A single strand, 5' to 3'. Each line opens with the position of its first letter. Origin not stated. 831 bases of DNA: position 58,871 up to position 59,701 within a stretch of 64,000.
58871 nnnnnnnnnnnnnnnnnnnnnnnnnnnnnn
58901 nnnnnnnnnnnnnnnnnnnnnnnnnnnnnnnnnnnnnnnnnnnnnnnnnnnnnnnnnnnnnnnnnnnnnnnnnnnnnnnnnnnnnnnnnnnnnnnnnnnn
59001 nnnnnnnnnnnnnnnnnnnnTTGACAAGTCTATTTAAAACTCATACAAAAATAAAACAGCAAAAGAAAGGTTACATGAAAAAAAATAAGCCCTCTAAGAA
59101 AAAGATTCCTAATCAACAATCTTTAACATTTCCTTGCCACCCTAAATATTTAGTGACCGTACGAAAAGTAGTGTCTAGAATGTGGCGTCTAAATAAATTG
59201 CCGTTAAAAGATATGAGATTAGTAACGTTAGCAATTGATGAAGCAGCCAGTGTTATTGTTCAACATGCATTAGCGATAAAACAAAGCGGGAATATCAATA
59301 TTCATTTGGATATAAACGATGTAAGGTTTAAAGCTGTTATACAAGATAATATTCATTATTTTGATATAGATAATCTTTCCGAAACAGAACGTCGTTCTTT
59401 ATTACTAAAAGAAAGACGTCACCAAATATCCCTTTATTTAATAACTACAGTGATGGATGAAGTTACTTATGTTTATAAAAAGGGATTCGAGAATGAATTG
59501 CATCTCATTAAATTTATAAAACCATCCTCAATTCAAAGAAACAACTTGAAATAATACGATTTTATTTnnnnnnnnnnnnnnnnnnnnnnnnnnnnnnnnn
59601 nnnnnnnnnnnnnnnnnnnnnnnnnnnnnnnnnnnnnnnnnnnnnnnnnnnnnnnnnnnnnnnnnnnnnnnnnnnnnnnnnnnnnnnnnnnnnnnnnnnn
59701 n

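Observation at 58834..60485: Putative c-di-GMP signalling trio: MshEN-like mini-protein, HATPase-like protein, PAS-GGDEF cyclase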

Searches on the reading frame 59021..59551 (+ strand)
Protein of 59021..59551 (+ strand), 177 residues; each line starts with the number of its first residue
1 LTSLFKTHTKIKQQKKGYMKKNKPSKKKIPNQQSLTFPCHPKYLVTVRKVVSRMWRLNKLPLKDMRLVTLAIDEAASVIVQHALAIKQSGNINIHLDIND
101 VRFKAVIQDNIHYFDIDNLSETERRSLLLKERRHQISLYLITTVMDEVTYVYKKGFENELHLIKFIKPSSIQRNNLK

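Call 3: search_protein_families(library=pfam, proteins=[window:59021-59551:+], max_evalue=1)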
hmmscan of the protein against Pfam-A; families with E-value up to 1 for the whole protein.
window:59021-59551:+ (177 aa): 2 families
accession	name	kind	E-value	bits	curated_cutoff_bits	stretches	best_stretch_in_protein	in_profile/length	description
PF13581.12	HATPase_c_2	-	5e-12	46.4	27.4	1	37-163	1-126/127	Histidine kinase-like ATPase domain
PF21582.3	CBM30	-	0.14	12.5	27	1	4-64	4-63/170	Carbohydrate binding domain 30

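Call 4: search_protein_families(library=ncbifam, proteins=[window:59021-59551:+], max_evalue=1)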
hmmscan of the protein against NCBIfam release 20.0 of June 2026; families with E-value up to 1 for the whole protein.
window:59021-59551:+ (177 aa): 4 families
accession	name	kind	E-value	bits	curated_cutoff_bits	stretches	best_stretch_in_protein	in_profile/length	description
NF003144.0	PRK04069.1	equivalog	2.8e-15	56.1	145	1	32-174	7-151/161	anti-sigma B factor RsbW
TIGR01924.1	rsbW_low_gc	equivalog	8e-13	48.1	155.05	1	33-174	8-151/159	anti-sigma B factor RsbW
TIGR01925.2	spIIAB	equivalog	0.00022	21.1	135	1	31-156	1-126/137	anti-sigma F factor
NF041045.1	RsbA_anti_sig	subfamily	0.08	12.2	210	1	24-83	171-230/303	anti-sigma factor RsbA family regulatory protein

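Call 15: find_homologous_proteins(query=window:59075-59551:+, max_evalue=0.001)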
Query window:59075-59551:+ (159 aa): 19 proteins with E <= 0.001 among 40 candidates.
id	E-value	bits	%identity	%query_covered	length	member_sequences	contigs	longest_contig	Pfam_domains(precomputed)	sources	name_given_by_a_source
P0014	1.4e-97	341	100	100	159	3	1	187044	PF13581.13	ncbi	ncbi:MAG: ATP-binding protein [Planctomycetota bacterium]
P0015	2.4e-84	298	89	89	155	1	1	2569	PF13581.13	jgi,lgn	jgi:anti-sigma regulatory factor (Ser/Thr protein kinase)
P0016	1.1e-82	293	86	99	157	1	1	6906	PF13581.13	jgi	jgi:anti-sigma regulatory factor (Ser/Thr protein kinase)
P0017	5.6e-82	291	85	97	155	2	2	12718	PF13581.13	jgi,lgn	jgi:anti-sigma regulatory factor (Ser/Thr protein kinase)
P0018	6.1e-76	271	78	96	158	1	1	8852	PF13581.13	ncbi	ncbi:MAG: ATP-binding protein [Planctomycetota bacterium]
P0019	5.1e-74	265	76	96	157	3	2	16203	PF13581.13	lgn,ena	-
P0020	6.5e-73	261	77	94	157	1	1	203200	PF13581.13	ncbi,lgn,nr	ncbi:MAG: ATP-binding protein [Planctomycetes bacterium]|nr:ATP-binding protein [Planctomycetota bac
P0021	8.0e-71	254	72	100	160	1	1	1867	PF13581.13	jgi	jgi:anti-sigma regulatory factor (Ser/Thr protein kinase)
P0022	1.6e-70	253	73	96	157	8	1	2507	PF13581.13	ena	-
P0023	3.7e-69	249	74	96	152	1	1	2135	PF13581.13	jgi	-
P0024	3.8e-69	249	73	95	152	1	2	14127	PF13581.13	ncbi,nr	ncbi:MAG: ATP-binding protein [Planctomycetota bacterium]|nr:ATP-binding protein [Planctomycetota ba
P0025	4.0e-69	249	78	86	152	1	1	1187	PF13581.13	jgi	jgi:anti-sigma regulatory factor (Ser/Thr protein kinase)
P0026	1.4e-68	247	72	96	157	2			PF13581.13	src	-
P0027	8.7e-65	235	71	87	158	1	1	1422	PF13581.13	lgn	-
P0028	1.2e-53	199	77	74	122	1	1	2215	PF13581.13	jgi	jgi:anti-sigma regulatory factor (Ser/Thr protein kinase)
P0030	6.5e-26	109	40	85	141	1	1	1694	PF13581.13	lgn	-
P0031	2.0e-24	104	44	85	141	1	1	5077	PF13581.13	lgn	-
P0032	4.2e-22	96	37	85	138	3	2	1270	PF13581.13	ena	-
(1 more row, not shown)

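Call 19: search_solved_structures(query=A2, max_evalue=0.01, show_alignments=2)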
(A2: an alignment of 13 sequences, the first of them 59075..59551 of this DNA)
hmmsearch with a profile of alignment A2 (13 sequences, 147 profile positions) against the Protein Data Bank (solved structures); distinct sequences matched with E-value up to 0.01: 7.
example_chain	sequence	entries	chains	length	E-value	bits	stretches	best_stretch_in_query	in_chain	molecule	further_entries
6m36_A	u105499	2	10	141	1.4e-44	154.6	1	7-143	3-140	Serine-protein kinase RsbW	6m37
1til_A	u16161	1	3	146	3.2e-28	101.5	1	2-145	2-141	Anti-sigma F factor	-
1l0o_A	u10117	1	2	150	3.9e-28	101.2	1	2-145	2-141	Anti-sigma F factor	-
1th8_A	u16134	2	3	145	2.4e-27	98.6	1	2-139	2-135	Anti-sigma F factor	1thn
1tid_A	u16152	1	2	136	3.3e-27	98.2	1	2-136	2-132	Anti-sigma F factor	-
3ke6_A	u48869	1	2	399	0.0014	21.5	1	10-85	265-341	Protein Rv1364c/MT1410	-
4gt8_A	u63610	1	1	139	0.0065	19.4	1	32-99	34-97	Sensor protein vraS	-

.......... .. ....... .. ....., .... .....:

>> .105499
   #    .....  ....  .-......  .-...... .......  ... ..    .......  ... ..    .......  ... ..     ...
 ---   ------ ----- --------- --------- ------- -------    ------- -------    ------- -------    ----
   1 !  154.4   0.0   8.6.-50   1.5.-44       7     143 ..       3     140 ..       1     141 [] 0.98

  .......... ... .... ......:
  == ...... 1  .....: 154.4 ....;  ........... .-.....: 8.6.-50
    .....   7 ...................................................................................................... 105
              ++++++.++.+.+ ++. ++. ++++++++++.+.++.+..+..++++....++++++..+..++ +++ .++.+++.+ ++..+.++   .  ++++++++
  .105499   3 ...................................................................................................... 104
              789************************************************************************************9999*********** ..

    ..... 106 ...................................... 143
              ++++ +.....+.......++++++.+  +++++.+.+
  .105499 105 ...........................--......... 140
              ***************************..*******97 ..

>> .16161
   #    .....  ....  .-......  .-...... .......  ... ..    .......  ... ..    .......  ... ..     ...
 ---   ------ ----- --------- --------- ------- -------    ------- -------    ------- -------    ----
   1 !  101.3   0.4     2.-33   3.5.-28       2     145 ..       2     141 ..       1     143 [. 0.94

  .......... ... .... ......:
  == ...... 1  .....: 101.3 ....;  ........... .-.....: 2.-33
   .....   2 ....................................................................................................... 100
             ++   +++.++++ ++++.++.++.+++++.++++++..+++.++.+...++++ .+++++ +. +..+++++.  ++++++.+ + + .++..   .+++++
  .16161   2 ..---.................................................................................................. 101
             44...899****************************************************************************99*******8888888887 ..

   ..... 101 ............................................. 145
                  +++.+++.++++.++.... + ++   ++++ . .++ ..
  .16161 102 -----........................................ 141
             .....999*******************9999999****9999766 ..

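Call 21: search_solved_structures(query=window:59075-59551:+, max_evalue=0.1, show_alignments=2)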
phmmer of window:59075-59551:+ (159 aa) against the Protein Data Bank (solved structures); distinct sequences matched with E-value up to 0.1: 1.
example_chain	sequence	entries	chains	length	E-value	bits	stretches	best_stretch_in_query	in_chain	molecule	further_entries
6m36_A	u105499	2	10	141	6.5e-06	29.3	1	17-132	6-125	Serine-protein kinase RsbW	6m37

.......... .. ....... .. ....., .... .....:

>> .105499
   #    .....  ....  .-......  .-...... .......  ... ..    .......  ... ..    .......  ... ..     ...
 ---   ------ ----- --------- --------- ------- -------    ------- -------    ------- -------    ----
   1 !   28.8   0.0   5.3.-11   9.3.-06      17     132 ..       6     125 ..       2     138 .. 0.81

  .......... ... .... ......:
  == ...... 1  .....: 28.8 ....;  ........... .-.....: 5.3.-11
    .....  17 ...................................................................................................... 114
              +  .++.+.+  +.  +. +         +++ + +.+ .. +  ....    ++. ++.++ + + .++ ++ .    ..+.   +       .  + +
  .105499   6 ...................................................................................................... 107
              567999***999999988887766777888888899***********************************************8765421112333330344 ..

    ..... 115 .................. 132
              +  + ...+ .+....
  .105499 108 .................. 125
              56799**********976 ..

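Call 38: find_encoding_contigs(protein=P0031, flank=5000, max_places=3)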
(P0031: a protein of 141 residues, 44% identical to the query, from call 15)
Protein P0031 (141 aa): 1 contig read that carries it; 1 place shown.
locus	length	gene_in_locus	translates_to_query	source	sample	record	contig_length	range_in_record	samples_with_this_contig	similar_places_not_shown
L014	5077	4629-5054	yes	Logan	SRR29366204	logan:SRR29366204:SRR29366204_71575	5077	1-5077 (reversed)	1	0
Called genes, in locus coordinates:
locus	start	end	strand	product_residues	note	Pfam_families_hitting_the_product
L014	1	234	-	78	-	?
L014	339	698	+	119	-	PF27299:TP0873_N (weak), PF26154:DUF8042 (weak)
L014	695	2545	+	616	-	PF01973:MptE-like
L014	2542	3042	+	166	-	PF13419:HAD_2 (weak), PF00702:Hydrolase, PF08282:Hydrolase_3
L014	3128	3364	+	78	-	-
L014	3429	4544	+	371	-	PF05222:AlaDh_PNT_N, PF07992:Pyr_redox_2 (weak), PF01262:AlaDh_PNT_C, PF01488:Shikimate_DH (faint), PF02826:2-Hacid_dh_C (weak)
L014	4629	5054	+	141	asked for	PF13581:HATPase_c_2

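Call 39: find_encoding_contigs(protein=P0030, flank=5000, max_places=3)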
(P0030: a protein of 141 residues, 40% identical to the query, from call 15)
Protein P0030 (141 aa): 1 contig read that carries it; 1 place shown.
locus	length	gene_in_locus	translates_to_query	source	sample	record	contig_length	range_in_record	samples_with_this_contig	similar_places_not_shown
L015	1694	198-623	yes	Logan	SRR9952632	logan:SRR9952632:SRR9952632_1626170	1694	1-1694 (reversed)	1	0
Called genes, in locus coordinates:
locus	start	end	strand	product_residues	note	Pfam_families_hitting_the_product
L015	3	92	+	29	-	?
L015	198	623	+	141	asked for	PF13581:HATPase_c_2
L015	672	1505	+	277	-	PF00512:HisKA, PF02518:HATPase_c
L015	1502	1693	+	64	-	?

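Call 40: find_encoding_contigs(protein=P0032, flank=5000, max_places=3)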
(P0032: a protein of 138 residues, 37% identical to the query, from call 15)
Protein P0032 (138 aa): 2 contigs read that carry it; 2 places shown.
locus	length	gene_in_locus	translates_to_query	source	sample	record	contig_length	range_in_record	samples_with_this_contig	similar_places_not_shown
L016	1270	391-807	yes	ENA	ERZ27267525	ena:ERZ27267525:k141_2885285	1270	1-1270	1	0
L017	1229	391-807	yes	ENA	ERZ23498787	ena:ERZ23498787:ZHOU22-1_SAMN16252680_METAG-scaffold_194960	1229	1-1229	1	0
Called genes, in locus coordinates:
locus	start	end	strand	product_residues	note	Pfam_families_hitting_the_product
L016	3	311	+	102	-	?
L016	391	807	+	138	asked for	PF13581:HATPase_c_2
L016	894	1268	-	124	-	?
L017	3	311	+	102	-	?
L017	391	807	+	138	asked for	PF13581:HATPase_c_2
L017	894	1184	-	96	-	-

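Call 43: find_related_loci(query=A5, collection=metagenome_contigs, flank=5000)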
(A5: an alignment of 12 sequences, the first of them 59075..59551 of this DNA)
Query A5 (159 aa) in metagenome_contigs; peptide patterns used: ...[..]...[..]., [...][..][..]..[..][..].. (x = any residue, [..] = any of these).
286 stretches matched a pattern; 60 encode a relative of the query (tblastn E <= 1e-3); 60 distinct loci.
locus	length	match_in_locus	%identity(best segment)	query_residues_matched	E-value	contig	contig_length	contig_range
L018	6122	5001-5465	85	1-155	8e-91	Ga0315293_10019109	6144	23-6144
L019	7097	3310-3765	77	1-152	9e-81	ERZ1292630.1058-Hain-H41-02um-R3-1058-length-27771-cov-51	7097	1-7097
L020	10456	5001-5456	77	1-152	1e-80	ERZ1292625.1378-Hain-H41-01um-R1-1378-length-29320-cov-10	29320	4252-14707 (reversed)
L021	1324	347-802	76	1-152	8e-85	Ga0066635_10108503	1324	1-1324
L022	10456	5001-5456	74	1-152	6e-78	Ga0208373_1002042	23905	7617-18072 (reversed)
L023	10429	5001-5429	51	2-148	7e-45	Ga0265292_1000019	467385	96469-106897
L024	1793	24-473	47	1-148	3e-44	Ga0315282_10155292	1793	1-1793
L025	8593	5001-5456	43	1-150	2e-42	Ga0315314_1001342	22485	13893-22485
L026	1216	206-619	41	14-150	2e-35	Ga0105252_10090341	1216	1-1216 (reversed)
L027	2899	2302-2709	43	14-148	4e-34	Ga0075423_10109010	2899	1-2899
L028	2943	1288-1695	41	14-148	7e-33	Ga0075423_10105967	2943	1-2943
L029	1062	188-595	40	14-148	5e-33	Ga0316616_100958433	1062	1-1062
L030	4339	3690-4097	40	14-148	6e-32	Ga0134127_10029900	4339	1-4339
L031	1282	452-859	40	14-148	1e-32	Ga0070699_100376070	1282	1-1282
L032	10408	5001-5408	40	14-148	4e-32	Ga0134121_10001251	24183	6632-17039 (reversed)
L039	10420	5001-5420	40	14-151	2e-31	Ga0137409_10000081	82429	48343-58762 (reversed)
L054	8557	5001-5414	41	14-148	2e-30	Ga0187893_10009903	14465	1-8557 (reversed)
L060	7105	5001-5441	37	14-155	1e-29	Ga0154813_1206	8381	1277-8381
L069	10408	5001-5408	39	14-148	3e-29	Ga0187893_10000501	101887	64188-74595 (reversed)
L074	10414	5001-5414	38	14-150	1e-29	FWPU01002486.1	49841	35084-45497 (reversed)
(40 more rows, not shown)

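Call 46: search_protein_families(library=pfam, proteins=[L074:3907-4848:+, L030:2713-3633:+, L054:3703-4854:+, L060:929-1828:+, L060:3652-4635:+, L074:6232-7581:+, L074:5465-6253:+, L069:2578-3894:+], max_evalue=0.001)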
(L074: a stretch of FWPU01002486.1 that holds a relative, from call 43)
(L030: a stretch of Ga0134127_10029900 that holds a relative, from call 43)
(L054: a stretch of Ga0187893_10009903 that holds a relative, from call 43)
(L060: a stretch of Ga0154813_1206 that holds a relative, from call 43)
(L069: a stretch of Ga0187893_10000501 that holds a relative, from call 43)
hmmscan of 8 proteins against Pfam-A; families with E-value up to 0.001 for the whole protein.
L074:3907-4848:+ (314 aa): 1 family
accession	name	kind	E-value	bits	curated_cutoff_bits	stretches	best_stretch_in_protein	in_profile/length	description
PF13145.12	Rotamase_2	-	4.9e-06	27.8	27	1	209-258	70-118/121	PPIC-type PPIASE domain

L030:2713-3633:+ (307 aa): 0 families

L054:3703-4854:+ (384 aa): 5 families
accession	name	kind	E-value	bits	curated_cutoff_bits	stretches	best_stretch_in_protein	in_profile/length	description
PF00155.27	Aminotran_1_2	-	1.8e-75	254.8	19.7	1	28-378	1-361/361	Aminotransferase class I and II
PF01041.23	DegT_DnrJ_EryC1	-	4.3e-13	49.6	19.8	1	98-201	48-145/360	DegT/DnrJ/EryC1/StrS aminotransferase family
PF01212.27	Beta_elim_lyase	-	5.8e-09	36.1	27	1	42-201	9-168/288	Beta-eliminating lyase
PF01053.26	Cys_Met_Meta_PP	-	3.7e-05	22.9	27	1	92-202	71-174/381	Cys/Met metabolism PLP-dependent enzyme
PF00275.25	EPSP_synthase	-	0.00068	18.9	22.8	0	264-314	307-357/417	EPSP synthase (3-phosphoshikimate 1-carboxyvinyltransferase)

L060:929-1828:+ (300 aa): 1 family
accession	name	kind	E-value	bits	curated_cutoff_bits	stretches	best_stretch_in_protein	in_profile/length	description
PF13145.12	Rotamase_2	-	8.2e-06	27.1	27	1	156-258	24-118/121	PPIC-type PPIASE domain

L060:3652-4635:+ (328 aa): 0 families

L074:6232-7581:+ (450 aa): 10 families
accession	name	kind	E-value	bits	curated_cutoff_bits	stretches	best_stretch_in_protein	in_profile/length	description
PF00158.32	Sigma54_activat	-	2.2e-71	239.4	20.2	1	145-312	1-168/168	Sigma-54 interaction domain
PF25601.1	AAA_lid_14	-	9.8e-26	89.8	27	1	317-393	1-77/87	AAA+ ATPase lid domain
PF00072.30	Response_reg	-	2.1e-25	89.5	30.2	1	7-116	1-110/111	Response regulator receiver domain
PF14532.12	Sigma54_activ_2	-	3.4e-22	79.6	25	1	146-316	1-138/138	Sigma-54 interaction domain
PF02954.25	HTH_8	-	8.5e-15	54.7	22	1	407-447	2-42/42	Bacterial regulatory protein, Fis family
PF07728.20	AAA_5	-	5.1e-09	36.7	22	1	169-287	2-123/139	AAA domain (dynein-related subfamily)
PF13191.12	AAA_16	-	9.7e-06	26.6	32.6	1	156-217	13-81/167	AAA ATPase domain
PF01078.27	Mg_chelatase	-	3.7e-05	23.7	20.3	0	224-286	93-157/207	Magnesium chelatase, subunit ChlI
PF00004.35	AAA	-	8.2e-05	23.5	21.2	1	169-299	1-124/131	ATPase family associated with various cellular activities (AAA)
PF07724.20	AAA_2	-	0.00069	20.1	27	0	167-278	4-115/166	AAA domain (Cdc48 subfamily)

L074:5465-6253:+ (263 aa): 5 families
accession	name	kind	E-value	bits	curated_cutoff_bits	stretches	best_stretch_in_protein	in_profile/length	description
PF02518.31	HATPase_c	-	1.3e-28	100.1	26.4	1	157-260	2-109/111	Histidine kinase-, DNA gyrase B-, and HSP90-like ATPase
PF00512.31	HisKA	-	6.1e-13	49.1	26.9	1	46-109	4-61/66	His Kinase A (phospho-acceptor) domain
PF10090.15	HPTransfase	-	8.6e-06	25.9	22.9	1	152-206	24-77/123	Histidine phosphotransferase C-terminal domain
PF13581.12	HATPase_c_2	-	0.0001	22.7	27.4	1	164-247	39-117/127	Histidine kinase-like ATPase domain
PF13589.12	HATPase_c_3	-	0.00019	21.9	25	1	162-219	4-60/137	Histidine kinase-, DNA gyrase B-, and HSP90-like ATPase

L069:2578-3894:+ (439 aa): 0 families

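Call 52: search_protein_families(library=ncbifam, proteins=[L039:7589-8266:+, L074:3907-4848:+, L074:4986-5408:+, L074:3605-3907:+], max_evalue=0.001)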
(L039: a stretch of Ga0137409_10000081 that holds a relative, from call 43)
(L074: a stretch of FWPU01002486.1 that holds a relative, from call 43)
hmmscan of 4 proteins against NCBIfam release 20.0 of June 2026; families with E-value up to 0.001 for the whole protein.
L039:7589-8266:+ (226 aa): 3 families
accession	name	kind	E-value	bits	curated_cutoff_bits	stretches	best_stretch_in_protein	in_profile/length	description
NF007210.0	PRK09632.1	equivalog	1.2e-11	43.7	989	1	3-101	329-431/781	ATP-dependent DNA ligase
TIGR02777.1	LigD_PE_dom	equivalog_domain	9e-11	41.8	144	1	3-101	29-136/156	DNA ligase D, 3'-phosphoesterase domain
NF004628.0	PRK05972.1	subfamily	7.2e-08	31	895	1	3-102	35-143/870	ATP-dependent DNA ligase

L074:3907-4848:+ (314 aa): 0 families

L074:4986-5408:+ (141 aa): 2 families
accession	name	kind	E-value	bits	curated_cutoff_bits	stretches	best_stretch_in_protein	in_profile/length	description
NF003144.0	PRK04069.1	equivalog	9.6e-07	28.3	145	1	8-140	9-142/161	anti-sigma B factor RsbW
TIGR01924.1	rsbW_low_gc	equivalog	7.5e-05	22.2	155.05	1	8-141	9-143/159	anti-sigma B factor RsbW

L074:3605-3907:+ (101 aa): 1 family
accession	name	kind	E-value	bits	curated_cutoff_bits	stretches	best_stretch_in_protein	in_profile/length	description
NF053729.1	c-di-GMP_motif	domain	4.6e-11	42.3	38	2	29-84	2-51/53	cyclic di-GMP-binding domain-containing protein, MshE-related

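Call 67: predict_structure(alignment_id=A6)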
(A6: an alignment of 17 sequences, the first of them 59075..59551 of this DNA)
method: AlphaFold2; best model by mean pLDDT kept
length: 159 residues; sequences in the alignment: 17
mean_pLDDT: 81.3   pTM: 0.74
mean pLDDT of the five models: 81.3, 80.4, 78.6, 78.4, 69.6
residues with pLDDT >= 90: 72; 70-90: 48; 50-70: 23; < 50: 16
segments of 3 or more residues with pLDDT < 50: 1-9, 153-159
pLDDT, mean of each block of 10 residues (from residue 1): 46 87 92 92 91 93 85 93 93 74 70 77 92 78 89 46
secondary structure, 60 per line:
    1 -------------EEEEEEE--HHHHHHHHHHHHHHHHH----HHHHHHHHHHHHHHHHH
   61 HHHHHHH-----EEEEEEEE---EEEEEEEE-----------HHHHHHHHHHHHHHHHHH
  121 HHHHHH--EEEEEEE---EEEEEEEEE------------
elements in order: E14-20 H23-39 H44-67 E73-80 E84-91 H103-126 E129-135 E139-147
